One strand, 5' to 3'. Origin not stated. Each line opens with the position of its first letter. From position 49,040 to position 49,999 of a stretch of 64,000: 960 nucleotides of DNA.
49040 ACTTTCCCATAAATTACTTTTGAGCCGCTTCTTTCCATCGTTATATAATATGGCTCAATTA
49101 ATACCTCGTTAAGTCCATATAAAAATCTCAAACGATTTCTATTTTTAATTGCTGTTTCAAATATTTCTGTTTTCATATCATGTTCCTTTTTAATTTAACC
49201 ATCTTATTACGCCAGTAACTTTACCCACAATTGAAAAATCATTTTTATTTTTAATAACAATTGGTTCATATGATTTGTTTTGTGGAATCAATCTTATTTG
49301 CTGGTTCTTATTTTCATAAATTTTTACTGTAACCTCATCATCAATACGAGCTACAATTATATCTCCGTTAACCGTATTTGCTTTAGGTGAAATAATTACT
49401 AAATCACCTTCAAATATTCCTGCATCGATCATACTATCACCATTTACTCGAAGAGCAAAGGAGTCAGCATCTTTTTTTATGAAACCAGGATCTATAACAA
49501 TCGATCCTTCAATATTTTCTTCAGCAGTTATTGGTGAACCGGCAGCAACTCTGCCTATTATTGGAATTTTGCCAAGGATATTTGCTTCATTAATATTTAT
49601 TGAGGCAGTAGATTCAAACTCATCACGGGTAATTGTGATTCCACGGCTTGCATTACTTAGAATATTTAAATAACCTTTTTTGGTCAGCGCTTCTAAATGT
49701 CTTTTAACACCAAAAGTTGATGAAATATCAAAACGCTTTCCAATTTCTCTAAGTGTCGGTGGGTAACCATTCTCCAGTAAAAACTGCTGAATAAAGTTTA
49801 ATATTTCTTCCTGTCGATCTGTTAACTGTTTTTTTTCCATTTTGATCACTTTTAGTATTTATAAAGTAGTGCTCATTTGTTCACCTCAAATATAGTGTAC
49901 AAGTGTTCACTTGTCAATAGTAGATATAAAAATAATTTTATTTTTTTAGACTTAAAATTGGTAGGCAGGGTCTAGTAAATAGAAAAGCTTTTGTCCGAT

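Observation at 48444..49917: LexA heads a tight three-gene unit with a stand-alone WYL-like protein and a degenerate PD-(D/E)xK-like protein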

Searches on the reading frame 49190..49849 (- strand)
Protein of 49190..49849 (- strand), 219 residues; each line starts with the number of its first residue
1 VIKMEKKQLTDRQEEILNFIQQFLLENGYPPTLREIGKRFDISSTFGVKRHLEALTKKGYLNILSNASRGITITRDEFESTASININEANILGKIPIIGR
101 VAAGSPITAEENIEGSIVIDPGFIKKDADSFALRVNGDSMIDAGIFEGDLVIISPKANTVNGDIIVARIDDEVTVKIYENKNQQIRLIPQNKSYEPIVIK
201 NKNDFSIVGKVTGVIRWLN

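Call 3: search_protein_families(library=pfam, proteins=[window:49190-49849:-], max_evalue=10)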
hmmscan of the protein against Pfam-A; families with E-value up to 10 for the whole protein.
window:49190-49849:- (219 aa): 11 families
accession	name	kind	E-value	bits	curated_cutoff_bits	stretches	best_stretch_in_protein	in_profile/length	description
PF00717.28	Peptidase_S24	-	2.8e-36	124.2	23.3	1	96-211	1-115/116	Peptidase S24-like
PF01726.22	LexA_DNA_bind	-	1.3e-22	79.8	23.7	1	7-70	2-65/65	LexA DNA binding domain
PF08279.18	HTH_11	-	0.00017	21.8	25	1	18-71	3-54/55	HTH domain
PF04545.22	Sigma70_r4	-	0.0062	16.5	24.1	1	8-43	4-33/50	Sigma-70, region 4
PF04358.19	DsrC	-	0.0081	17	24.9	1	3-59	31-89/107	DsrC like protein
PF13412.12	HTH_24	-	0.023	14.7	21.9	1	11-61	3-47/48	Winged helix-turn-helix DNA-binding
PF21984.2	DnaD_N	-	0.027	15.1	27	1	8-69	13-73/101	DnaD N-terminal domain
PF02359.24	CDC48_N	-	0.053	14.1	35.1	1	125-160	9-44/85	Cell division protein 48 (CDC48), N-terminal domain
PF12195.14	End_beta_barrel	-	0.12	12.8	35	1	140-184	23-68/83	Beta barrel domain of bacteriophage endosialidase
PF07821.18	Alpha-amyl_C2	-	0.14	13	27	1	162-195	17-48/60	Alpha-amylase C-terminal beta-sheet domain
PF04014.23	MazE_antitoxin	-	0.19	12.1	24.7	0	174-193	27-46/48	Antidote-toxin recognition MazE, bacterial antitoxin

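Call 4: search_protein_families(library=ncbifam, proteins=[window:49190-49849:-], max_evalue=10)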
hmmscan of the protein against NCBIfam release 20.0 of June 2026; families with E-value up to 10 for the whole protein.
window:49190-49849:- (219 aa): 7 families
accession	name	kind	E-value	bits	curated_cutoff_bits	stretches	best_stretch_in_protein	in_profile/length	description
TIGR00498.1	lexA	equivalog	1.6e-67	227.1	110.95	1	7-217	2-201/203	transcriptional repressor LexA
NF007621.2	PRK10276.1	subfamily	5.7e-27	94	110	1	102-216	1-115/115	translesion error-prone DNA polymerase V autoproteolytic subunit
NF051876.1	transXXX_HumD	equivalog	2.4e-08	34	120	1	104-216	2-112/129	HumD family translesion DNA polymerase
TIGR03342.1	dsrC_tusE_dsvC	subfamily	0.022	15.1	53.5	1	3-56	32-87/108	TusE/DsrC/DsvC family sulfur relay protein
TIGR03020.2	EpsA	equivalog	0.037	13.7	170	1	6-58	188-232/247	XrtB/PEP-CTERM-associated transcriptional regulator EpsA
NF004562.0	PRK05901.1-4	equivalog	0.054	12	779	1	6-44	490-526/571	RNA polymerase sigma factor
NF005642.0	PRK07405.1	subfamily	0.065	12.4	524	1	7-57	256-304/318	RNA polymerase sigma factor SigD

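Call 14: search_protein_families(library=padloc, proteins=[window:49190-49849:-], max_evalue=10)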
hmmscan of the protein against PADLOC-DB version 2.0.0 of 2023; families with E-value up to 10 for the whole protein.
window:49190-49849:- (219 aa): 0 families

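Call 15: search_protein_families(library=phrogs, proteins=[window:49190-49849:-], max_evalue=10)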
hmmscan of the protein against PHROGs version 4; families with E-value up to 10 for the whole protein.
window:49190-49849:- (219 aa): 9 families
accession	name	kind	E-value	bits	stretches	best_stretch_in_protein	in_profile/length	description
phrog_811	-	DNA, RNA and nucleotide metabolism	3.5e-30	105.4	1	97-216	15-133/140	UmuD-like protein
phrog_4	-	transcription regulation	3.5e-27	96.4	1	82-218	195-339/400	transcriptional repressor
phrog_3502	-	unknown function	3.7e-18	66.9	1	3-81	43-121/131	-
phrog_24920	-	unknown function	1.5e-17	64.7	1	7-88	2-88/125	-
phrog_362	-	transcription regulation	4.1e-15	57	1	7-82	2-77/106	transcriptional repressor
phrog_8558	-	unknown function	6.6e-14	53.1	1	126-212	16-105/114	-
phrog_6201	-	transcription regulation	8.1e-12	46.1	1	129-214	27-114/121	CI-like repressor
phrog_10470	-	DNA, RNA and nucleotide metabolism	2e-11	44.5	1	140-215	1-75/79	UmuD-like protein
phrog_7498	-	DNA, RNA and nucleotide metabolism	0.11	12.6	1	29-71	55-95/296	DnaD-like helicase loader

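Call 57: find_related_loci(query=A4, collection=metagenome_contigs, flank=3000)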
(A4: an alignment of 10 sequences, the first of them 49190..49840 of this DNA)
Query A4 (216 aa) in metagenome_contigs; peptide patterns used: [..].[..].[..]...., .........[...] (x = any residue, [..] = any of these).
600 stretches matched a pattern (row limit reached: there are more); 587 encode a relative of the query (tblastn E <= 1e-3); the best 80 are kept; 80 distinct loci.
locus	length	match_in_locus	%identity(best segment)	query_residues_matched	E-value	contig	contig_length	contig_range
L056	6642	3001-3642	77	3-216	1e-108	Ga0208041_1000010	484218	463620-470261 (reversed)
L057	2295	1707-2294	90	1-196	4e-113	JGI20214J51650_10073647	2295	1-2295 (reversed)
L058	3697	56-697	66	3-216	7e-92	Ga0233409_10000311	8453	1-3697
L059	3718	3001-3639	66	3-216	4e-92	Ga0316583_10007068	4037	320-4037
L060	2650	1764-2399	65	1-216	1e-92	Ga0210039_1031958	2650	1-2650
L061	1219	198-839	63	3-216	4e-94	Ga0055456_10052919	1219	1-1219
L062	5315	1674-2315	59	3-216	3e-83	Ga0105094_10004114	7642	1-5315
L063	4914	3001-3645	60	3-216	1e-77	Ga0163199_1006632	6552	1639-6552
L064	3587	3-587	60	16-216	4e-76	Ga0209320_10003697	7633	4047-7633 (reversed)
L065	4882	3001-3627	53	3-216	3e-69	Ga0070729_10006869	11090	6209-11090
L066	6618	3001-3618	53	1-213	3e-66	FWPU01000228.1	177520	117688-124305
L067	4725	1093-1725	50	3-216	6e-62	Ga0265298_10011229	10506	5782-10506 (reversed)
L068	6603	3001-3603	47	6-215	2e-55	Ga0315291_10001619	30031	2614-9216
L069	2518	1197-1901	44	4-215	2e-55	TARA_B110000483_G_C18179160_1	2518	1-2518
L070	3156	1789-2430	49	5-213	6e-54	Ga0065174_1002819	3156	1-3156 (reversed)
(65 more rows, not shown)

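Call 61: search_protein_families(library=pfam, alignment_id=A5, max_evalue=0.01)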
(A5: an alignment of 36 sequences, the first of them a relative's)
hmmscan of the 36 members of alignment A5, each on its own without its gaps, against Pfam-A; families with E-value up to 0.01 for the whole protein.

A. member 1, L074:3461-3733:+ (90 aa): 0 families

B. families by the number of members that match (of 36 scanned): 96 families (the first 25 are shown)
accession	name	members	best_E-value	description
PF03846.20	SulA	4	1.9e-12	Cell division inhibitor SulA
PF01797.21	Y1_Tnp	2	3.2e-23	Transposase IS200 like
PF02378.23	PTS_EIIC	2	3.1e-21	Phosphotransferase system, EIIC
PF07786.18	HGSNAT_cat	1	9.6e-42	Heparan-alpha-glucosaminide N-acetyltransferase, catalytic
PF00270.35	DEAD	1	8.5e-14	DEAD/DEAH box helicase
PF04728.18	LPP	1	3.3e-13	Lipoprotein leucine-zipper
PF06005.17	ZapB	1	4.9e-09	Cell division protein ZapB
PF04326.19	SLFN_AlbA_2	1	8e-09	Schlafen, AlbA_2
PF07889.17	DUF1664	1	1.8e-08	Protein of unknown function (DUF1664)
PF13851.11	GAS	1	1.2e-07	Growth-arrest specific micro-tubule binding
PF11559.13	ADIP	1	2.6e-07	Afadin- and alpha -actinin-Binding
PF25450.1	Rab11-FIP3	1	3.8e-07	Rab11-FIP3-like domain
PF15908.10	HMMR_C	1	8.6e-07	Hyaluronan mediated motility receptor C-terminal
PF05791.16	Bacillus_HBL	1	1.1e-06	Bacillus haemolytic enterotoxin (HBL)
PF10473.14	CENP-F_leu_zip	1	1.2e-06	Leucine-rich repeats of kinetochore protein Cenp-F/LEK1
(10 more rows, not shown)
